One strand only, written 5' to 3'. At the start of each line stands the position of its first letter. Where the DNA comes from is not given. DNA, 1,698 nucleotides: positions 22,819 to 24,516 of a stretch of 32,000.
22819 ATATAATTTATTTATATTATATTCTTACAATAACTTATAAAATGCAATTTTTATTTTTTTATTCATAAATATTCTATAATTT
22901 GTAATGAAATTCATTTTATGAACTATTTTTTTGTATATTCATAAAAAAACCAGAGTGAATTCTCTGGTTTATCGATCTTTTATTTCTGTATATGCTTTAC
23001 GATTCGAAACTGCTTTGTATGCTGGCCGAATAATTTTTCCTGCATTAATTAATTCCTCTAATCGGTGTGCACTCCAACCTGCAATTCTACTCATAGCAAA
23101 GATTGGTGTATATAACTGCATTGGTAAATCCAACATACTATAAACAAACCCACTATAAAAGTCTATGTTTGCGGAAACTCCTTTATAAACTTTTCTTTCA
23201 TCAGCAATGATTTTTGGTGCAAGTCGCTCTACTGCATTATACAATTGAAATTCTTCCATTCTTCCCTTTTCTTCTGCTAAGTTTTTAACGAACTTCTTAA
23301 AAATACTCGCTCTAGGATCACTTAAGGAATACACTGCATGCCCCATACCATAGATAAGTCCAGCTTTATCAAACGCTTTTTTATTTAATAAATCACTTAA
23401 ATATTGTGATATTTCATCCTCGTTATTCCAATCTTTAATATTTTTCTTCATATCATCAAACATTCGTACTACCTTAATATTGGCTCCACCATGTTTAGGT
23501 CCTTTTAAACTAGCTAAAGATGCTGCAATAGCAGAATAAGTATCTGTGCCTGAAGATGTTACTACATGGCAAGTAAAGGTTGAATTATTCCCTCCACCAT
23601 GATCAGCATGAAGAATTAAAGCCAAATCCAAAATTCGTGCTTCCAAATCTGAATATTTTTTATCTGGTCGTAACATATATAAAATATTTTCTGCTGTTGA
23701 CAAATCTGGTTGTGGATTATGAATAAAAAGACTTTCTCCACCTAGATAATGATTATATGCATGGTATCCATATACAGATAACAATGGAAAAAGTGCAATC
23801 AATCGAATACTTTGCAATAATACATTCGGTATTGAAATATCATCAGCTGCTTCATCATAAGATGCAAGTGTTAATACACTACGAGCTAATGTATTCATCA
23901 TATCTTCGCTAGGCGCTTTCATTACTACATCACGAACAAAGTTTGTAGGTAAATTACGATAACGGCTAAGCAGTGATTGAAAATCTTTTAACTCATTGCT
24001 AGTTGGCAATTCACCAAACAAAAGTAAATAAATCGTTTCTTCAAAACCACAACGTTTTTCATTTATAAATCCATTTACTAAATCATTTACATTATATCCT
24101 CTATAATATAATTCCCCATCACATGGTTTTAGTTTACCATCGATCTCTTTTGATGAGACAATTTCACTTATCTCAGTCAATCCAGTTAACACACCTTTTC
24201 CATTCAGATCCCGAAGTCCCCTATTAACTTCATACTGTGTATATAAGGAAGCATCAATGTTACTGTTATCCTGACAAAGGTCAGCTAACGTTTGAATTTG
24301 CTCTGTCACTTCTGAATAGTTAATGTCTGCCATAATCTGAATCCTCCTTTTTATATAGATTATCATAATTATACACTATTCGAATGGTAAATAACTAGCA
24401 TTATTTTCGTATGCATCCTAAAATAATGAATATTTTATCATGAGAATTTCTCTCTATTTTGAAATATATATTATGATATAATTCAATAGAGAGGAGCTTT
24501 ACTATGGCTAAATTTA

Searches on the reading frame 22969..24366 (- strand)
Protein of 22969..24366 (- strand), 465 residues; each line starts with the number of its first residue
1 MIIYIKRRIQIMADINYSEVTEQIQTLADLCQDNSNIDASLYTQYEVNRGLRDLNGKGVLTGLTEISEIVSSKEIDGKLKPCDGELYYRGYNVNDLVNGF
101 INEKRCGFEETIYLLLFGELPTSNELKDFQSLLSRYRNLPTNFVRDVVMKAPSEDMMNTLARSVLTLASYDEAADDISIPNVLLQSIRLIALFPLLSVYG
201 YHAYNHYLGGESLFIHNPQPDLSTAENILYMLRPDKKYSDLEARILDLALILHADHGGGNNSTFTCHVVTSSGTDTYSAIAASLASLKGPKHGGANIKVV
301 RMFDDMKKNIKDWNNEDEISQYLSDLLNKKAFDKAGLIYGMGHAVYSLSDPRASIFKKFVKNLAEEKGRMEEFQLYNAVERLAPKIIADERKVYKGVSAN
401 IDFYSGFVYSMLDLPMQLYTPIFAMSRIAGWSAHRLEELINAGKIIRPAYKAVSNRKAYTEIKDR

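Call 16: search_protein_families(library=pfam, proteins=[window:22969-24366:-])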
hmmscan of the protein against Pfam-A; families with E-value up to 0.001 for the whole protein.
window:22969-24366:- (465 aa): 1 family
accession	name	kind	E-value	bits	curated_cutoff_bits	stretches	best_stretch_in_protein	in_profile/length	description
PF00285.26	Citrate_synt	-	1.2e-120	403.3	27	1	57-449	3-357/357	Citrate synthase, C-terminal domain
